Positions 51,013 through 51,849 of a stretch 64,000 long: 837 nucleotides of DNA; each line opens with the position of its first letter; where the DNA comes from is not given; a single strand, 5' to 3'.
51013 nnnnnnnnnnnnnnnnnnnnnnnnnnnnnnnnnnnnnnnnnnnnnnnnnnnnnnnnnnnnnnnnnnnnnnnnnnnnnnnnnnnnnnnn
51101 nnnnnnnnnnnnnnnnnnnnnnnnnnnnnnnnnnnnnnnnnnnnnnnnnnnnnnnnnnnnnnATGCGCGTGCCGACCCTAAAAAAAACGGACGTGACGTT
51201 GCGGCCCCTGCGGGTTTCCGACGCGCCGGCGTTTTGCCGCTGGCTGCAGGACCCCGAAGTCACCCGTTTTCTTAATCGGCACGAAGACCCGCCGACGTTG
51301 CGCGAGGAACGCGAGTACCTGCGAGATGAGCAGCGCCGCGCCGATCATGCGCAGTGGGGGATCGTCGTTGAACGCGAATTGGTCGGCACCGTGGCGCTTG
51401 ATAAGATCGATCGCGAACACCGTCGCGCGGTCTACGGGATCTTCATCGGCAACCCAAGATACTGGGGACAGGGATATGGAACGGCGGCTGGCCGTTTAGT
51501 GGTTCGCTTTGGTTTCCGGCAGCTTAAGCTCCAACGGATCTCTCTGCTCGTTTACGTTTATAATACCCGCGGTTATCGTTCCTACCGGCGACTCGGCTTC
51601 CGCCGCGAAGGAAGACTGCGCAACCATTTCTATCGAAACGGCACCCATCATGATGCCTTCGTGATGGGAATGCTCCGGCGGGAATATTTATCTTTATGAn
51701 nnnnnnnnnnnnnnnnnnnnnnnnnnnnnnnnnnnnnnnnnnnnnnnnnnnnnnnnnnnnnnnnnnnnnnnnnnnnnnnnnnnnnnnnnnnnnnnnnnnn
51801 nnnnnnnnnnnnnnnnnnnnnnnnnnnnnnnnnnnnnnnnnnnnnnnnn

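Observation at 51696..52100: ~33%-GC ORF translationally coupled to a GNAT acetyltransferase and overlapping the thrS start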

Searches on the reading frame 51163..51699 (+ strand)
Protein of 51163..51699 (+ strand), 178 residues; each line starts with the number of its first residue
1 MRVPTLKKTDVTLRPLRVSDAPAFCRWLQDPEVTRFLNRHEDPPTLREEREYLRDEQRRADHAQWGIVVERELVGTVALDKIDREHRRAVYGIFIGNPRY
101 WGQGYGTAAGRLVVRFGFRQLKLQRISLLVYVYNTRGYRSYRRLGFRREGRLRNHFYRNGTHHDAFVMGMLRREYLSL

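Call 4: search_protein_families(library=pfam, proteins=[window:51163-51699:+], max_evalue=1)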
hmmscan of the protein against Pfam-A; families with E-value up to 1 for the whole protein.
window:51163-51699:+ (178 aa): 5 families
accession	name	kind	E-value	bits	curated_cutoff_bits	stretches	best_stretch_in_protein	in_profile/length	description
PF13302.13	Acetyltransf_3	-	2.6e-26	93.4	25.4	1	11-147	2-138/138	Acetyltransferase (GNAT) domain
PF00583.31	Acetyltransf_1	-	2.3e-12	47.6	20.7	1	43-146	14-116/116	Acetyltransferase (GNAT) family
PF13523.12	Acetyltransf_8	-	5.6e-10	39.4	27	1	19-151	4-142/145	Acetyltransferase (GNAT) domain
PF13420.13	Acetyltransf_4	-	1.2e-06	29.1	24.3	1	14-165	2-153/155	Acetyltransferase (GNAT) domain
PF13508.13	Acetyltransf_7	-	0.001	19.8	27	1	68-147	7-83/84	Acetyltransferase (GNAT) domain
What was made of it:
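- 51163..51699 (+): GNAT acetyltransferase, 178 aa, Acetyltransf_3 (RimJ/RimL/SpeG-like). A conserved operon partner of thrS. Its 3' third lies in the imported patch. Pfam PF13302, E = 2.6e-26 (call 4).
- The GNAT is Acetyltransf_3 type (call 4).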

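Call 11: search_protein_families(library=padloc, proteins=[window:51163-51696:+], max_evalue=10)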
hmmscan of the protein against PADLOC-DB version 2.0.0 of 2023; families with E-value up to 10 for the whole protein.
window:51163-51696:+ (178 aa): 0 families
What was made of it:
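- There are no PADLOC hits (call 11).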

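Call 18: find_homologous_proteins(query=window:51163-51696:+, max_evalue=1e-10)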
Query window:51163-51696:+ (178 aa): 57 proteins with E <= 1e-10 among 211 candidates.
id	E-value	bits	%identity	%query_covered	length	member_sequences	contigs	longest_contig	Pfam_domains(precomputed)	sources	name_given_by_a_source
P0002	4.3e-116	403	100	100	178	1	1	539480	PF13420.14,PF13302.14,PF13523.13,PF00583.32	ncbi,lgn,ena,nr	ncbi:MAG: GCN5-like N-acetyltransferase [Parcubacteria group bacterium Gr01-1014_31]|nr:MAG: GCN5-li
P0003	4.9e-90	318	79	98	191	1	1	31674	PF13420.14,PF13302.14,PF13523.13,PF00583.32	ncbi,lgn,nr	ncbi:MAG: GNAT family protein [bacterium]|nr:GNAT family protein [bacterium]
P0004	3.8e-83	296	75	100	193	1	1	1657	PF13420.14,PF13302.14,PF13523.13,PF00583.32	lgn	-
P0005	1.1e-81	291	75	100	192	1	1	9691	PF13420.14,PF13302.14,PF13508.14,PF13523.13,PF00583.32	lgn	-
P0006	8.4e-81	288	71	99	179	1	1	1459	PF13420.14,PF13302.14,PF13523.13,PF00583.32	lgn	-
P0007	1.9e-77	277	68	99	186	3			PF13420.14,PF13302.14,PF13523.13,PF00583.32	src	-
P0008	3.2e-74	267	70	98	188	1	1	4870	PF13302.14,PF13523.13,PF00583.32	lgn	-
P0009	3.5e-73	263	68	98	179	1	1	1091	PF13420.14,PF13302.14,PF13523.13,PF00583.32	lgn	-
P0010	8.3e-73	262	67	98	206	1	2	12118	PF13420.14,PF13302.14,PF13523.13,PF00583.32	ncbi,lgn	-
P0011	4.4e-70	253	63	99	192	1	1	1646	PF13420.14,PF13302.14,PF13523.13,PF00583.32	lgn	-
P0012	8.5e-70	252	62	100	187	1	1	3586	PF13420.14,PF13302.14,PF13523.13,PF00583.32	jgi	-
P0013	9.8e-69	249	62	100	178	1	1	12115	PF13420.14,PF13302.14,PF13523.13,PF00583.32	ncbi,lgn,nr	ncbi:MAG: GNAT family protein [Patescibacteria group bacterium]|nr:GNAT family protein [Patescibacte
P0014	1.2e-68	248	63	99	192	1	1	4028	PF13420.14,PF13302.14,PF13523.13,PF00583.32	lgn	-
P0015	4.4e-68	247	67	92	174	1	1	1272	PF13420.14,PF13302.14,PF13523.13,PF00583.32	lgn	-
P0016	2.1e-66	241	62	99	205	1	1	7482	PF13420.14,PF13302.14,PF13523.13,PF00583.32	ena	-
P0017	8.3e-56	207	56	98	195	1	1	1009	PF13302.14,PF13523.13,PF00583.32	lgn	-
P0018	1.3e-50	190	52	99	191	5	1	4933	PF13420.14,PF13302.14,PF00583.32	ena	-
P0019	9.3e-50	187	48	97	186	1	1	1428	PF13420.14,PF13302.14,PF13523.13,PF00583.32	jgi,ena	-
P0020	1.6e-45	173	49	99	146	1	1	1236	PF13420.14,PF13302.14,PF00583.32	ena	-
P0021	4.2e-44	169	47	96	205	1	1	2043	PF13420.14,PF13302.14,PF00583.32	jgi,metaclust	metaclust:\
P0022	9.8e-42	161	44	99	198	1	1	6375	PF13420.14,PF13302.14,PF00583.32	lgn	-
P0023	3.4e-41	159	45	96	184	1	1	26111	PF13420.14,PF13302.14,PF00583.32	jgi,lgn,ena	-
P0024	1.8e-40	157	42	96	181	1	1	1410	PF13420.14,PF13302.14,PF00583.32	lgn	-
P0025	7.1e-33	132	44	98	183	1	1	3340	PF13420.14,PF13302.14,PF13523.13,PF00583.32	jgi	jgi:RimJ/RimL family protein N-acetyltransferase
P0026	3.6e-32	130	42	96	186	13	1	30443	PF13420.14,PF13302.14,PF13523.13,PF00583.32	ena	-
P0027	7.2e-32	129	43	93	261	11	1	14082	PF13420.14,PF13302.14,PF13523.13,PF00583.32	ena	-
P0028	8.2e-31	125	43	93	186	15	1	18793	PF13420.14,PF13302.14,PF13523.13,PF00583.32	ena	-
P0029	2.2e-30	124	42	92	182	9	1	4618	PF13420.14,PF13302.14,PF13523.13,PF00583.32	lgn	-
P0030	1.6e-29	121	43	90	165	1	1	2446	PF13420.14,PF13302.14,PF13523.13,PF00583.32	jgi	jgi:RimJ/RimL family protein N-acetyltransferase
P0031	2.1e-29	121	40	99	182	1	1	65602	PF13420.14,PF13302.14,PF13523.13,PF00583.32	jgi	jgi:[ribosomal protein S5]-alanine N-acetyltransferase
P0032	1.8e-23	101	39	93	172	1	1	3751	PF13420.14,PF13302.14,PF13508.14,PF13523.13,PF00583.32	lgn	-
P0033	1.1e-22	99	37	97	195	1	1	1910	PF13420.14,PF13302.14,PF13523.13,PF00583.32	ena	-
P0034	3.0e-22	97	37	97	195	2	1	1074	PF13420.14,PF13302.14,PF13523.13,PF00583.32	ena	-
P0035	5.2e-22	97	41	98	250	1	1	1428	PF13420.14,PF13302.14,PF13523.13,PF00583.32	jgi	-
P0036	3.6e-21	94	37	93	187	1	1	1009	PF13420.14,PF13302.14,PF13508.14,PF13523.13,PF00583.32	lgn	-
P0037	6.1e-21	93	39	98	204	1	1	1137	PF13420.14,PF13302.14,PF13523.13,PF00583.32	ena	-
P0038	7.1e-21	93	38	98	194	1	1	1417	PF13420.14,PF13302.14,PF13523.13,PF00583.32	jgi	jgi:RimJ/RimL family protein N-acetyltransferase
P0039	1.0e-20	92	37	97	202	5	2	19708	PF13420.14,PF13302.14,PF00583.32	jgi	jgi:RimJ/RimL family protein N-acetyltransferase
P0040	1.4e-20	92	41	98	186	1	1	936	PF13420.14,PF13302.14,PF13523.13,PF00583.32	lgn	-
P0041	4.5e-20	90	35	97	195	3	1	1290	PF13420.14,PF13302.14,PF00583.32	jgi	-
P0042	1.1e-19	89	38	97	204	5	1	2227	PF13420.14,PF13302.14,PF13523.13,PF00583.32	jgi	jgi:ribosomal-protein-alanine N-acetyltransferase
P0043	1.2e-19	89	35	94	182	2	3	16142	PF13420.14,PF13302.14,PF13508.14,PF13523.13,PF00583.32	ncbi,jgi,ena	-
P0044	2.2e-19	88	36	95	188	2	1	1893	PF13420.14,PF13302.14,PF13523.13,PF00583.32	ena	-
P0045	1.8e-18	85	35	97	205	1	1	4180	PF13420.14,PF13302.14,PF13523.13,PF00583.32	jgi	jgi:ribosomal-protein-alanine N-acetyltransferase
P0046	3.7e-18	84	39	98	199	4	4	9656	PF13420.14,PF13302.14,PF13523.13,PF00583.32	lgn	-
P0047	4.7e-18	84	36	97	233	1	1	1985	PF13420.14,PF13302.14,PF00583.32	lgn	-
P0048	1.5e-17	82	37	89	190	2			PF13420.14,PF13302.14,PF13523.13,PF00583.32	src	-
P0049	1.9e-17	82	36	91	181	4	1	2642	PF13302.14,PF00583.32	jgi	jgi:RimJ/RimL family protein N-acetyltransferase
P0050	9.5e-17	79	35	97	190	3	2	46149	PF13420.14,PF13302.14,PF13523.13,PF00583.32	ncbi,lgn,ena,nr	ncbi:MAG TPA: GNAT family N-acetyltransferase [Candidatus Sulfotelmatobacter sp.]|nr:GNAT family N-a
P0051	1.2e-16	79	34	97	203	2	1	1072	PF13420.14,PF13302.14,PF13523.13,PF00583.32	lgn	-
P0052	2.8e-15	75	32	93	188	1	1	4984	PF13420.14,PF13302.14,PF13523.13,PF00583.32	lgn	-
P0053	6.1e-14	70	32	97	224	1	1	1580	PF13420.14,PF13302.14,PF00583.32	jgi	-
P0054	2.1e-13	68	36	97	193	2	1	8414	PF13302.14,PF13523.13,PF00583.32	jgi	jgi:ribosomal-protein-alanine N-acetyltransferase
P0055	2.3e-12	65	29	97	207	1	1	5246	PF13302.14,PF00583.32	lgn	-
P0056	7.3e-12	63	30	97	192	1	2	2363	PF13302.14,PF13523.13,PF00583.32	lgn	-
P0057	8.1e-12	63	30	99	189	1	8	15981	PF13420.14,PF13302.14,PF13523.13,PF00583.32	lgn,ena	-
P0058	2.6e-11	62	32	98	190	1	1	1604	PF13302.14,PF00583.32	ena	-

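Call 19: find_encoding_contigs(protein=P0003, flank=5000, max_places=3)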
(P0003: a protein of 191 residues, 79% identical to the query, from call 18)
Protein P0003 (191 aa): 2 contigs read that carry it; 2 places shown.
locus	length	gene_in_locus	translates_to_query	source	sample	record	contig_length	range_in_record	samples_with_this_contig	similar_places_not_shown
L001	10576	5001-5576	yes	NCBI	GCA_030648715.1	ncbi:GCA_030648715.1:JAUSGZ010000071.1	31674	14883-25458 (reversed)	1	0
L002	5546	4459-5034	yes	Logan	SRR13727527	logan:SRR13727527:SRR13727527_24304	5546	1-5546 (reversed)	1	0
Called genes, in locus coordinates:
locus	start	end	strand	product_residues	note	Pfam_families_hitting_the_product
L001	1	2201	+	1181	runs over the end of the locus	PF02811:PHP, PF07733:DNA_pol3_alpha, PF17657:DNA_pol3_finger, PF14579:HHH_6, PF01336:tRNA_anti-codon (weak)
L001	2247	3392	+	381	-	-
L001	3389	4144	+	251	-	PF00557:Peptidase_M24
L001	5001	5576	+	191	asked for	PF13302:Acetyltransf_3, PF13420:Acetyltransf_4 (weak), PF13523:Acetyltransf_8 (weak), PF00583:Acetyltransf_1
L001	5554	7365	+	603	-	PF07973:tRNA_SAD, PF00587:tRNA-synt_2b, PF03129:HGTP_anticodon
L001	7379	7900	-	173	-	-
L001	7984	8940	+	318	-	PF01745:IPT (weak), PF01715:IPPT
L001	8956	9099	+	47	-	-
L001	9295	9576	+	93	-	-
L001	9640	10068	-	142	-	PF00293:NUDIX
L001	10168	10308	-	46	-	-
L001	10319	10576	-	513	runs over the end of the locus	PF02934:GatB_N, PF02637:GatB_Yqey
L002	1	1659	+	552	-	?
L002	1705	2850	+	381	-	-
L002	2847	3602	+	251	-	PF00557:Peptidase_M24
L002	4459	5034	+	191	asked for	PF13302:Acetyltransf_3, PF13420:Acetyltransf_4 (weak), PF13523:Acetyltransf_8 (weak), PF00583:Acetyltransf_1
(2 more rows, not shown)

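Call 20: find_encoding_contigs(protein=P0005, flank=5000, max_places=3)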
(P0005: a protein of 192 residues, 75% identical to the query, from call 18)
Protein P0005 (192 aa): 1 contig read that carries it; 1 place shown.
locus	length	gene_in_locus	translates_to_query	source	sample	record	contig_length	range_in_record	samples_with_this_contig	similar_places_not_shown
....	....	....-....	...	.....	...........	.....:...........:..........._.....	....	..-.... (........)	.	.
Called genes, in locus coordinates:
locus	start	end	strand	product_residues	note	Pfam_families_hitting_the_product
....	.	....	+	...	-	?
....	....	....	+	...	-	-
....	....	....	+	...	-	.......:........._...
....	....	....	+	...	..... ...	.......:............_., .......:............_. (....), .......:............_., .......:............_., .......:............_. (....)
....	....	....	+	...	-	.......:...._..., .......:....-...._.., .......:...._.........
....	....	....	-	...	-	-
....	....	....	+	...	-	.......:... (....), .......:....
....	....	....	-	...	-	-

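Call 21: find_encoding_contigs(protein=P0002, flank=5000, max_places=6)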
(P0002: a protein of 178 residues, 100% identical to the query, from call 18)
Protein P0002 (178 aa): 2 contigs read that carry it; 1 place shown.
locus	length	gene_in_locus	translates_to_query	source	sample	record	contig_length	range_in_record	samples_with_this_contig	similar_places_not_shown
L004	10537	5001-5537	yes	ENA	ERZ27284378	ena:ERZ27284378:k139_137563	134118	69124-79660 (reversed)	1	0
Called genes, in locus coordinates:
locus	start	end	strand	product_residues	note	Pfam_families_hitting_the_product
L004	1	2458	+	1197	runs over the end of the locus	PF02811:PHP, PF07733:DNA_pol3_alpha, PF17657:DNA_pol3_finger, PF14579:HHH_6, PF01336:tRNA_anti-codon (weak)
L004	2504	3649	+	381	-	-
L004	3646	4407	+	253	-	PF00557:Peptidase_M24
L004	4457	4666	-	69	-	-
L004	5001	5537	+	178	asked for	PF13302:Acetyltransf_3, PF13420:Acetyltransf_4 (weak), PF13523:Acetyltransf_8, PF00583:Acetyltransf_1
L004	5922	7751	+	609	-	PF07973:tRNA_SAD, PF00587:tRNA-synt_2b, PF03129:HGTP_anticodon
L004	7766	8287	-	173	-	-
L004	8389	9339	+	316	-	PF01745:IPT (weak), PF01715:IPPT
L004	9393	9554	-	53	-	-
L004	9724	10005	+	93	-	-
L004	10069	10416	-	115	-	PF00293:NUDIX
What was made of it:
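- On Laterally acquired genomic islet / cassette: No such gene lies within about 5 kb (call 21).
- Closest known: Integron gene cassettes. Different: No integron integrase is among the called genes within about 5 kb (call 21).
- No integrase or transposase among the called genes within about 5 kb (call 21). No other mobility gene is nearby (call 21).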

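Call 43: find_encoding_contigs(protein=P0013, flank=4000, max_places=2)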
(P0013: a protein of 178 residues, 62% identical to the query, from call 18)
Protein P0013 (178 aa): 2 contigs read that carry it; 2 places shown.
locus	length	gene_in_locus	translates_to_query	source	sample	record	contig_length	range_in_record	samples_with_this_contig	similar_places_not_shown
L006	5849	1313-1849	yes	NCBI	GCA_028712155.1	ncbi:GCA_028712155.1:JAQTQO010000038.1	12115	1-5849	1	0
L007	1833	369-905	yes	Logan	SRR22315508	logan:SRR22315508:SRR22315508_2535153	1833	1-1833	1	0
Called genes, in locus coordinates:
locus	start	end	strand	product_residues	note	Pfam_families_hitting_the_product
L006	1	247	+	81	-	?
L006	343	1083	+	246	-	PF00557:Peptidase_M24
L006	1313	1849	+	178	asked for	PF13302:Acetyltransf_3, PF13420:Acetyltransf_4, PF13523:Acetyltransf_8 (weak), PF00583:Acetyltransf_1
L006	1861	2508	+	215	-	PF08816:Ivy (weak)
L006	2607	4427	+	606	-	PF07973:tRNA_SAD, PF00587:tRNA-synt_2b, PF03129:HGTP_anticodon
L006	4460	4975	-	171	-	-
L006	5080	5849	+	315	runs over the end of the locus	PF01745:IPT (faint), PF01715:IPPT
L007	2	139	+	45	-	?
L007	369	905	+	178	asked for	PF13302:Acetyltransf_3, PF13420:Acetyltransf_4, PF13523:Acetyltransf_8 (weak), PF00583:Acetyltransf_1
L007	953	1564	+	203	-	PF08816:Ivy (weak)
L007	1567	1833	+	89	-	?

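Call 44: find_encoding_contigs(protein=P0010, flank=4000, max_places=2)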
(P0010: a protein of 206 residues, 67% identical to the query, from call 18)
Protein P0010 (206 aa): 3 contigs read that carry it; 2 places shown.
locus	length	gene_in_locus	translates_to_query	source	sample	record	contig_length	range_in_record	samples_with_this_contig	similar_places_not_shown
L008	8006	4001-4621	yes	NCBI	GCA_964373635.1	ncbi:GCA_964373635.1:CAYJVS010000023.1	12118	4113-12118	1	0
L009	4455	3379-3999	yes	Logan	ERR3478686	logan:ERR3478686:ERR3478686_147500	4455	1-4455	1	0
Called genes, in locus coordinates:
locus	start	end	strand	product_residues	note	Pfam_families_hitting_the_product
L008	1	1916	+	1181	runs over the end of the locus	PF02811:PHP, PF07733:DNA_pol3_alpha, PF17657:DNA_pol3_finger, PF14579:HHH_6, PF01336:tRNA_anti-codon (weak)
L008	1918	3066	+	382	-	-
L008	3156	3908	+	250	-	PF00557:Peptidase_M24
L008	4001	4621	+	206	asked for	PF13302:Acetyltransf_3, PF13420:Acetyltransf_4 (faint), PF13523:Acetyltransf_8, PF00583:Acetyltransf_1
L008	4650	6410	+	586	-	PF07973:tRNA_SAD, PF00587:tRNA-synt_2b, PF03129:HGTP_anticodon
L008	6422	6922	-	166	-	-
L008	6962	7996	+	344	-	PF01745:IPT (weak), PF01715:IPPT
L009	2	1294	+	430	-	?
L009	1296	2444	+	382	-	-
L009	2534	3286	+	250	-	PF00557:Peptidase_M24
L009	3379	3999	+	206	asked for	PF13302:Acetyltransf_3, PF13420:Acetyltransf_4 (faint), PF13523:Acetyltransf_8, PF00583:Acetyltransf_1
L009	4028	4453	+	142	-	?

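Call 45: find_encoding_contigs(protein=P0023, flank=4000, max_places=2)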
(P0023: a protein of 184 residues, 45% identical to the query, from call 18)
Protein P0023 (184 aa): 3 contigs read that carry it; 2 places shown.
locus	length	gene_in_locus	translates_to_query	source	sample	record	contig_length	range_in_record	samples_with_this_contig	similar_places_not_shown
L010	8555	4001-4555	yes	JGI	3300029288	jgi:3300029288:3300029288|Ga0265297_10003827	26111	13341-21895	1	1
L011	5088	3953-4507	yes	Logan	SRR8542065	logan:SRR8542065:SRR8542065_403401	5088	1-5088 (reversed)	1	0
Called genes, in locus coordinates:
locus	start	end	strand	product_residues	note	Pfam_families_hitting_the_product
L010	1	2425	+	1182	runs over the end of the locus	PF02811:PHP, PF07733:DNA_pol3_alpha, PF17657:DNA_pol3_finger, PF14579:HHH_6, PF01336:tRNA_anti-codon (weak)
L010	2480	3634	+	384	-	-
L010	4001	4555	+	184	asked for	PF13302:Acetyltransf_3, PF13420:Acetyltransf_4, PF00583:Acetyltransf_1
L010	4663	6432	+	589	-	PF07973:tRNA_SAD, PF00587:tRNA-synt_2b, PF03129:HGTP_anticodon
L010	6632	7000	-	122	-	-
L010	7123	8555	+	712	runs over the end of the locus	PF00919:UPF0004, PF04055:Radical_SAM, PF01938:TRAM (weak), PF01745:IPT (faint), PF01715:IPPT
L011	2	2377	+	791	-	?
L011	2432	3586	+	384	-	-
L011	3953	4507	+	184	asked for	PF13302:Acetyltransf_3, PF13420:Acetyltransf_4, PF00583:Acetyltransf_1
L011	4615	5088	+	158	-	?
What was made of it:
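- Its distribution is sporadic (calls 19, 20, 44, 45).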

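Call 55: find_related_loci(query=A2, collection=genome_contigs, flank=4000)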
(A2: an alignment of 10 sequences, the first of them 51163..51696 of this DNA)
Query A2 (178 aa) in genome_contigs; peptide patterns used: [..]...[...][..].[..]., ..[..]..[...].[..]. (x = any residue, [..] = any of these).
57 stretches matched a pattern; 12 encode a relative of the query (tblastn E <= 1e-3); 12 distinct loci.
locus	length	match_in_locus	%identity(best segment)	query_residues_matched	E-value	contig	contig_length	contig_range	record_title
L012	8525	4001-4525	79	1-175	9e-94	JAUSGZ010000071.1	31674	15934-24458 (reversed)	MAG: bacterium isolate E14_metabat.bin.16 E14_k141_911286, whole genome shotgun sequence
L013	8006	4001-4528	67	1-175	5e-77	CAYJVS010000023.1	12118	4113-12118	MAG TPA_asm: uncultured Gammaproteobacteria bacterium isolate ERP125453_co1_232 genome assembly, contig: NODE_5892_lengt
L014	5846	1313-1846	62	1-178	2e-73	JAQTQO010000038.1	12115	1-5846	MAG: Patescibacteria group bacterium isolate STB_141 NODE_13259_length_12115_cov_3.670921_Sandtown_B, whole genome shotg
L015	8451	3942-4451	38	5-176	2e-35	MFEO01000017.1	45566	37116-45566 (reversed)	MAG: Candidatus Doudnabacteria bacterium RIFCSPHIGHO2_01_FULL_50_11 rifcsphigho2_01_scaffold_2659, whole genome shotgun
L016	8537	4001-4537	37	3-178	4e-32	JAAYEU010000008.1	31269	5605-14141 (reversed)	MAG: Tissierellia bacterium isolate AS07pgkLD_199 5920_AS07, whole genome shotgun sequence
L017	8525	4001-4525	30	2-175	5e-31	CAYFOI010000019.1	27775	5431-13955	MAG TPA_asm: uncultured Candidatus Peribacteria bacterium isolate ERP019367_co2_39 genome assembly, contig: NODE_1317_le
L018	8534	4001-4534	32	1-177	7e-27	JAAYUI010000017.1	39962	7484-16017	MAG: Caldisericales bacterium isolate AS27yjCOA_144 118230_AS27, whole genome shotgun sequence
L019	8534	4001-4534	32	1-177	1e-26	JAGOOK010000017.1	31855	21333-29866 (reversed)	MAG: Caldisericia bacterium isolate Go_SlDig_bin_249 Go_SlDig_3768_length_31855_cov_18.272094, whole genome shotgun sequ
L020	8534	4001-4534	32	1-177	1e-26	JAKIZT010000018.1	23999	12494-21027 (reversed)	MAG: Caldisericales bacterium isolate UR.bin110 NODE_18_length_23999_cov_13.127958, whole genome shotgun sequence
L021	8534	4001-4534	31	1-177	2e-25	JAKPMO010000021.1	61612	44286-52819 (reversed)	MAG: Caldisericota bacterium isolate JPAS_metabat.17 k141_685767, whole genome shotgun sequence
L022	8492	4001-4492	27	11-177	1e-14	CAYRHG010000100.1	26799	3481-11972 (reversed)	MAG TPA_asm: uncultured Dehalococcoidales bacterium isolate SRP338948_co1_161 genome assembly, contig: k141_340505, whol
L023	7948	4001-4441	31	9-152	5e-14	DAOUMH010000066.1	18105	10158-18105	MAG TPA_asm: Dehalococcoidales bacterium isolate W53_108 k135_322916, whole genome shotgun sequence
